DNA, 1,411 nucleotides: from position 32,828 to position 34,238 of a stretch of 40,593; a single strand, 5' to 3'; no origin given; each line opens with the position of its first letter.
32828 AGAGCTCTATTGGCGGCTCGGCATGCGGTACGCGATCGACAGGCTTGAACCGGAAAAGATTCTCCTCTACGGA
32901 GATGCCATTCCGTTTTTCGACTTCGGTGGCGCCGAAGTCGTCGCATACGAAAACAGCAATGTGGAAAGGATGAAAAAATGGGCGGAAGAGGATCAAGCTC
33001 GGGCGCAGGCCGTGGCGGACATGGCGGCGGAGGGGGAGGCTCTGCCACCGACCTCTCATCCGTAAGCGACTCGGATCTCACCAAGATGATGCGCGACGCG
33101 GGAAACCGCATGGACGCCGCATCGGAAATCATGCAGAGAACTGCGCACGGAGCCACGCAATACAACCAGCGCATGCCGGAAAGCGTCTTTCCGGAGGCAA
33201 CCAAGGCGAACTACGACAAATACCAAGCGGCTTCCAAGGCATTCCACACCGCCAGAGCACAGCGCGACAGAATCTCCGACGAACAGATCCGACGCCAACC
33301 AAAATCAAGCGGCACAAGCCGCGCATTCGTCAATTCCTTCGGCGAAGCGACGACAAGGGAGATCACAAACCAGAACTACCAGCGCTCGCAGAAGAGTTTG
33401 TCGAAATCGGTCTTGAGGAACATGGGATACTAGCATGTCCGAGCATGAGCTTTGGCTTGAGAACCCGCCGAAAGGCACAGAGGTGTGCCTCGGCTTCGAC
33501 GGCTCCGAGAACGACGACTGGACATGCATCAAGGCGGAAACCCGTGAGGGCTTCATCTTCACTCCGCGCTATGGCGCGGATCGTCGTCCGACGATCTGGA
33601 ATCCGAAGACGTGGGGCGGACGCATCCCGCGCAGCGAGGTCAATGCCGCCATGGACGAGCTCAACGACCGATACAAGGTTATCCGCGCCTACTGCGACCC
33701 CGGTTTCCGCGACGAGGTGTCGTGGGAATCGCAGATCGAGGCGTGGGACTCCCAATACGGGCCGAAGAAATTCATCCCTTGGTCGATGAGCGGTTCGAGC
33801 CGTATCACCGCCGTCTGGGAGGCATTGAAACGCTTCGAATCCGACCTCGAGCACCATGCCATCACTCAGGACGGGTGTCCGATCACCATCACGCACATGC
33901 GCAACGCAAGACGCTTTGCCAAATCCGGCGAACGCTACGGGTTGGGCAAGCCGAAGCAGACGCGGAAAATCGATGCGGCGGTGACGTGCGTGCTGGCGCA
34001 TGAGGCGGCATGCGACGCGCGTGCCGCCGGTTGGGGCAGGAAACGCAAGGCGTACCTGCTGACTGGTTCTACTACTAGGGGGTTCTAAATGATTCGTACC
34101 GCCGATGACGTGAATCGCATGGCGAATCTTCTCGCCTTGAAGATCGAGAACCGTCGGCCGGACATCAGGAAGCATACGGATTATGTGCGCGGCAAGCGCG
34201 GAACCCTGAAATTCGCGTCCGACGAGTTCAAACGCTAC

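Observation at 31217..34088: Large terminase gene split into ATPase and nuclease ORFs by a 1.1-kb two-gene cassette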

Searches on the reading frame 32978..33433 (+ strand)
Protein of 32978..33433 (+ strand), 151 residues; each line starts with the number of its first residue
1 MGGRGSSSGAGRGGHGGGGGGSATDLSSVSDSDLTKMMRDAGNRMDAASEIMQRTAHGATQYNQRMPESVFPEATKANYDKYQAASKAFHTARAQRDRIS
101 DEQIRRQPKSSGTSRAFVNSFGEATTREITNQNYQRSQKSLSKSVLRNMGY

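Call 3: search_protein_families(library=pfam, proteins=[window:32978-33433:+], max_evalue=0.1)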
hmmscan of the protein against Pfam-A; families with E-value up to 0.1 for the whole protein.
window:32978-33433:+ (151 aa): 0 families

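Call 4: search_protein_families(library=phrogs, proteins=[window:32978-33433:+], max_evalue=0.01)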
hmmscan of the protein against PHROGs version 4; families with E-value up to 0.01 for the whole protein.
window:32978-33433:+ (151 aa): 0 families

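Call 15: search_dna_similar(query=window:32978-33433:+, collection=phages, mode=protein, max_rows=30, max_evalue=0.01)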
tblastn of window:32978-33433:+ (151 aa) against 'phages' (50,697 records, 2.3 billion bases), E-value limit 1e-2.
No match.

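Call 32: find_homologous_proteins(query=window:32978-33433:+, max_evalue=0.001)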
Query window:32978-33433:+ (151 aa): 88 proteins with E <= 0.001 among 124 candidates.
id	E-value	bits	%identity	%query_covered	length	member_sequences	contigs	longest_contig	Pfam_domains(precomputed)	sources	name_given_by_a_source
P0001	1.7e-86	305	97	100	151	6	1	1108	-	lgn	-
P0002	4.4e-76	272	85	89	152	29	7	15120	-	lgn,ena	-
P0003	3.2e-63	230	97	76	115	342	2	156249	-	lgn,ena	-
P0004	5.2e-61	223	84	85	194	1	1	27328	-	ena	-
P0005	7.5e-59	216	77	85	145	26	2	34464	-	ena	-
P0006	2.3e-55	205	88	76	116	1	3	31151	-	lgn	-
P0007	1.3e-53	199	84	76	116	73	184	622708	-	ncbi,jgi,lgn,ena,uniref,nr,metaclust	ncbi:hypothetical protein BSTER_0778 [Bifidobacterium adolescentis JCM 15918]|jgi:hypothetical prote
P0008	4.6e-52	194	90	76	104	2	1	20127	-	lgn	-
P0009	3.2e-50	188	80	76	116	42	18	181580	-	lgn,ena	-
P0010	4.9e-49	184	80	76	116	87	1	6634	-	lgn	-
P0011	2.5e-44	169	98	57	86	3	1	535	-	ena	-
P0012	3.2e-28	117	73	54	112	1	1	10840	-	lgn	-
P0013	4.9e-26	110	82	44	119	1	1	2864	-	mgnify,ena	mgnify:CR=1 FL=1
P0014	4.9e-19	87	42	83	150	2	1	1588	-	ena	-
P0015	5.3e-19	87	39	100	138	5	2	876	-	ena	-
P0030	4.1e-14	71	36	83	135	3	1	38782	-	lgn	-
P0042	3.7e-11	62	30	97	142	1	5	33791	-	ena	-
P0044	1.0e-10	60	38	100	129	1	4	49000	-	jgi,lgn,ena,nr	jgi:hypothetical protein|nr:MAG TPA: hypothetical protein [Caudoviricetes sp.]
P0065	4.1e-6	45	40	53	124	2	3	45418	-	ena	-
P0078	7.5e-5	41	31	99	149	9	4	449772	-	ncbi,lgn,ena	-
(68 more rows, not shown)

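Call 34: find_encoding_contigs(protein=P0044, flank=6000, max_places=2)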
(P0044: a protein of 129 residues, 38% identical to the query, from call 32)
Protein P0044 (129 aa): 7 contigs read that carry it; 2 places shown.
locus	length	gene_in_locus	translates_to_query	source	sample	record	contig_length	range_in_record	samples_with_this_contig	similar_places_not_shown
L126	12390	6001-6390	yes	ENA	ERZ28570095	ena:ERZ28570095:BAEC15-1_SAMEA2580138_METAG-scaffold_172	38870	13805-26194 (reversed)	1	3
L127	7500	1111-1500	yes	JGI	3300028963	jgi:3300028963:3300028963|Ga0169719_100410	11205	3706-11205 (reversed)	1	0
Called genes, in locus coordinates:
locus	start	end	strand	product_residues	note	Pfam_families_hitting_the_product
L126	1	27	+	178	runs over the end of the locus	-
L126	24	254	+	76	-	-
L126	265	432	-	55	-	-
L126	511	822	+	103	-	-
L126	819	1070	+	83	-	-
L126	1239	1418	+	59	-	-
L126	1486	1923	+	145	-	-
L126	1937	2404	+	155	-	-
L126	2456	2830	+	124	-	-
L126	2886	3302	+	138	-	PF01381:HTH_3, PF13560:HTH_31 (weak)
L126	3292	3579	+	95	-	-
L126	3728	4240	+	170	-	-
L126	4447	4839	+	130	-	-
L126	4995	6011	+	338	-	PF14386:DUF4417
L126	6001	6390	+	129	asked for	-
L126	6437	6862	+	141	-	-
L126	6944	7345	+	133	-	-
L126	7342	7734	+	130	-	PF05119:Terminase_4 (weak)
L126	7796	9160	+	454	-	-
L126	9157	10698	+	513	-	PF05133:SPP1_portal (weak)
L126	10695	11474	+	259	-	PF25310:VG15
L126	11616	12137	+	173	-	-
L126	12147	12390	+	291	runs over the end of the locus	-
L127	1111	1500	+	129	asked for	-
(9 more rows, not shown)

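Call 35: find_encoding_contigs(protein=P0030, flank=6000, max_places=2)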
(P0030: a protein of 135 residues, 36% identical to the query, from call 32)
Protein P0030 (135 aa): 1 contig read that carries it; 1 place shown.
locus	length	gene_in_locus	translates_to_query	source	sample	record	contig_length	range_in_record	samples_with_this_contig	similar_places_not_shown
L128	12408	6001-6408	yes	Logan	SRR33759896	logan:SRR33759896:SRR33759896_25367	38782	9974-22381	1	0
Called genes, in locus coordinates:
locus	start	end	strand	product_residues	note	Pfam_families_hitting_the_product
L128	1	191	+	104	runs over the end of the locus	-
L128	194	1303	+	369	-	PF22769:DCD, PF00692:dUTPase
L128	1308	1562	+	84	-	PF11753:DUF3310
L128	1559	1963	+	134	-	-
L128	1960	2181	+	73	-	-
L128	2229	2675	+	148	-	-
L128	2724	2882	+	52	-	-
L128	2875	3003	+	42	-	-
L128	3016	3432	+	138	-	PF14297:Lin1244_N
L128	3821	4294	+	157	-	-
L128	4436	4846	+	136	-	-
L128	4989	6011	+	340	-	PF14386:DUF4417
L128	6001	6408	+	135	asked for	-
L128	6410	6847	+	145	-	-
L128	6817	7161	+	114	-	-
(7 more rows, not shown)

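Call 48: find_encoding_contigs(protein=P0078, flank=6000, max_places=1)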
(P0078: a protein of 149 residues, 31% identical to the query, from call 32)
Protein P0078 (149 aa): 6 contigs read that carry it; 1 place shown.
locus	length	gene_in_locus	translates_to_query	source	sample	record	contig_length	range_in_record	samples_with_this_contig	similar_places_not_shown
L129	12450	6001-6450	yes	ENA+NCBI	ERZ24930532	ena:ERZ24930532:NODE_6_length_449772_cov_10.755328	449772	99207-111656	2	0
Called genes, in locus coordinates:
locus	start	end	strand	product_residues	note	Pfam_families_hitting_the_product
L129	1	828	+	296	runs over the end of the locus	PF01012:ETF (weak), PF00766:ETF_alpha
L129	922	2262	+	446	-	PF00890:FAD_binding_2 (weak), PF01266:DAO, PF01494:FAD_binding_3 (weak), PF03486:HI0933_like (weak), PF12831:FAD_oxidored, PF13450:NAD_binding_8, PF21162:ETFQO_UQ-bd (weak), PF26311:ETF-QO_FixC_C (weak), +3 more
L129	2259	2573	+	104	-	-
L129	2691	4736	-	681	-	PF00999:Na_H_Exchanger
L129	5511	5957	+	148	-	PF14386:DUF4417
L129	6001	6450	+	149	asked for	-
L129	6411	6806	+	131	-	-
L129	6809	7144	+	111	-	-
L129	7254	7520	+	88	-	-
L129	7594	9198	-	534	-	-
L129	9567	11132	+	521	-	PF05697:Trigger_N, PF05698:Trigger_C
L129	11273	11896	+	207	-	PF00574:CLP_protease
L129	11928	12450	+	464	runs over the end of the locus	PF06689:zf-C4_ClpX, PF00004:AAA, PF07724:AAA_2, PF10431:ClpB_D2-small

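Call 49: find_encoding_contigs(protein=P0042, flank=6000, max_places=1)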
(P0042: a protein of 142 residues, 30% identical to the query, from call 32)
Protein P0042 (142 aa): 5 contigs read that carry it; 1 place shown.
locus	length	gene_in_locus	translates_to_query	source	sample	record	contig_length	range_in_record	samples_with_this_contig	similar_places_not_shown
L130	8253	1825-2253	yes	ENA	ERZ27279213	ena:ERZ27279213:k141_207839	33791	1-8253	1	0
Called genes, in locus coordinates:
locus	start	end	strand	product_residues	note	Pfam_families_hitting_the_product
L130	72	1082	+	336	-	PF14386:DUF4417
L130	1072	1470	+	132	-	-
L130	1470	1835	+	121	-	-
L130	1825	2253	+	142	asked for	-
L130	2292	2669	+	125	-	PF05119:Terminase_4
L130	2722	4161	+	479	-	-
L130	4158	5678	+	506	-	PF05133:SPP1_portal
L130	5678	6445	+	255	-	PF25310:VG15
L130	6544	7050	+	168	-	PF14265:DUF4355 (weak)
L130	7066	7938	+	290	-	-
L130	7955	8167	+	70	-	-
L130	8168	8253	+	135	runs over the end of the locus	-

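Call 50: find_encoding_contigs(protein=P0065, flank=6000, max_places=1)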
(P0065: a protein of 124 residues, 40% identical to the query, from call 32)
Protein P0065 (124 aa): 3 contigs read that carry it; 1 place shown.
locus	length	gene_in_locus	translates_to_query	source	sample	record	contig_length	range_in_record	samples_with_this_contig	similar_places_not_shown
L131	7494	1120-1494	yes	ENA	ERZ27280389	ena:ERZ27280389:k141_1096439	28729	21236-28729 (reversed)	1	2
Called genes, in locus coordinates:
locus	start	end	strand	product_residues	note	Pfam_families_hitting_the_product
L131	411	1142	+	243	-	PF14386:DUF4417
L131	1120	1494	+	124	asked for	-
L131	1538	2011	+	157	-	-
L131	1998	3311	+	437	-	PF03237:Terminase_6N, PF04466:Terminase_3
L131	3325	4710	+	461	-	PF05133:SPP1_portal (weak)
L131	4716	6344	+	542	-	PF06152:Phage_min_cap2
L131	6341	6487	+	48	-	-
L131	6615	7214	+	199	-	PF06810:Phage_scaffold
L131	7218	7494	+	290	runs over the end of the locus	PF25209:Phage_capsid_4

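Call 57: search_protein_families(library=ncbifam, proteins=[window:32978-33433:+], max_evalue=0.1)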
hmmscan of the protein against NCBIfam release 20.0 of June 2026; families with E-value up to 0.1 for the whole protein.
window:32978-33433:+ (151 aa): 1 family
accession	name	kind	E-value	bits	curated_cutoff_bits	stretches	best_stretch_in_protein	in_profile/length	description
NF043038.1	ABCF_CplR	exception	0.047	12.4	780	1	74-134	190-249/544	ABC-F type ribosomal protection protein CplR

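Call 58: search_protein_families(library=padloc, proteins=[window:32978-33433:+], max_evalue=0.1)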
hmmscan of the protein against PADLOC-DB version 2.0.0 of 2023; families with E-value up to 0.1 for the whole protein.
window:32978-33433:+ (151 aa): 0 families

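Call 81: predict_structure(alignment_id=A3)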
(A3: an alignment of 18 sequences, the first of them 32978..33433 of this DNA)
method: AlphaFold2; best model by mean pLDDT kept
length: 151 residues; sequences in the alignment: 18
mean_pLDDT: 75.2   pTM: 0.53
mean pLDDT of the five models: 75.2, 74.1, 71.6, 71.4, 70.3
residues with pLDDT >= 90: 68; 70-90: 17; 50-70: 43; < 50: 23
segments of 3 or more residues with pLDDT < 50: 1-3, 5-14, 16-22
pLDDT, mean of each block of 10 residues (from residue 1): 45 40 72 92 96 96 93 94 97 93 79 53 53 64 67 50
secondary structure, 60 per line:
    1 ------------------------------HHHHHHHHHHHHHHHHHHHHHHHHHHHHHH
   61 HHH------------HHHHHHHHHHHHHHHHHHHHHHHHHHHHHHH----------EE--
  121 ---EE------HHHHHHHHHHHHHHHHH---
elements in order: H31-63 H76-106 H132-148

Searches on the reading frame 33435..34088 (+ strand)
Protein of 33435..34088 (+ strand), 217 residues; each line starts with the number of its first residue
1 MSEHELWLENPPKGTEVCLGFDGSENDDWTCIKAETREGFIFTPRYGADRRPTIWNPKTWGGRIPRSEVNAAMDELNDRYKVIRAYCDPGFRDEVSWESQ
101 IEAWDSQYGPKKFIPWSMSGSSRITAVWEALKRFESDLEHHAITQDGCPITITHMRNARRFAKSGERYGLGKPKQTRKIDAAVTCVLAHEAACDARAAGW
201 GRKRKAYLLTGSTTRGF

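Call 3: search_protein_families(library=pfam, proteins=[window:33435-34088:+], max_evalue=0.1)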
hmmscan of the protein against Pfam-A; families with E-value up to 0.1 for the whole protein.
window:33435-34088:+ (217 aa): 1 family
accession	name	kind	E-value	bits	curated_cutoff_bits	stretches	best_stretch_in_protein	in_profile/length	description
PF20441.4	TerL_nuclease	-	0.015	15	24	1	127-189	217-279/286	Terminase large subunit, endonuclease domain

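Call 4: search_protein_families(library=phrogs, proteins=[window:33435-34088:+], max_evalue=0.01)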
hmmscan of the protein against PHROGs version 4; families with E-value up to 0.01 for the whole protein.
window:33435-34088:+ (217 aa): 4 families
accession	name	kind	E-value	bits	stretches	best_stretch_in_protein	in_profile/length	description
phrog_21277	-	head and packaging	1.9e-101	339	1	2-214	2-206/208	terminase large subunit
phrog_9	-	head and packaging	6.5e-19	69.2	1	12-207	476-678/812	terminase large subunit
phrog_2699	-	head and packaging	0.0014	18.6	0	129-192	230-293/315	terminase large subunit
phrog_7331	-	head and packaging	0.004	17.8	1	123-192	23-92/113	terminase large subunit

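Call 47: search_solved_structures(query=window:33435-34088:+, max_evalue=1)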
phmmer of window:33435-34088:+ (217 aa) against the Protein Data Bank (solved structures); distinct sequences matched with E-value up to 1: 3.
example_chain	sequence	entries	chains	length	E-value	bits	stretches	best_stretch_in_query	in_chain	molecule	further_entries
8pjv_A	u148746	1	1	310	0.00025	23.8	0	145-189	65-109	SAKe6DR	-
8pjt_A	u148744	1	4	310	0.003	20.2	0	146-189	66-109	SAKe6DEref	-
8pjz_A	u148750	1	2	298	0.3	13.7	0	145-189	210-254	SAKe6EEtal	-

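Call 57: search_protein_families(library=ncbifam, proteins=[window:33435-34088:+], max_evalue=0.1)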
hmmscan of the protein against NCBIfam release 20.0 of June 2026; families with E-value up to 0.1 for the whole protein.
window:33435-34088:+ (217 aa): 0 families

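Call 92: search_protein_representatives(protein=window:33435-34088:+)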
Query: 217 residues. Proteins with E-value up to 0.001 (for the whole library): 597; up to 1e-10: 197; up to 1e-30: 31. The best 150 are listed.
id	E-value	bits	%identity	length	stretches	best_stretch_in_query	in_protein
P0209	2.5e-93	328.1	97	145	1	73-217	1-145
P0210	3.2e-67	242.7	57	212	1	5-202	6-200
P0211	6.3e-58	212.3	51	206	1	6-204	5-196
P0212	3.2e-56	206.7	96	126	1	1-91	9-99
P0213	5.8e-56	205.8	79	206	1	83-199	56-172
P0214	3.9e-47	176.9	52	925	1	13-201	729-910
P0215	3.4e-45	170.6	48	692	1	12-201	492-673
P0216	4.4e-45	170.2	51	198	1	7-171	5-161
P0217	5.4e-45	170.0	51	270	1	14-201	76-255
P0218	5.1e-44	166.8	80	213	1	114-217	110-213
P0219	4.7e-42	160.3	44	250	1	6-207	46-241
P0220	3.5e-41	157.5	50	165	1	5-162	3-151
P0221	6.0e-41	156.7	46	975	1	10-206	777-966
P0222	9.3e-41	156.1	44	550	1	9-201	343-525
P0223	1.1e-40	155.9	46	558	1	10-203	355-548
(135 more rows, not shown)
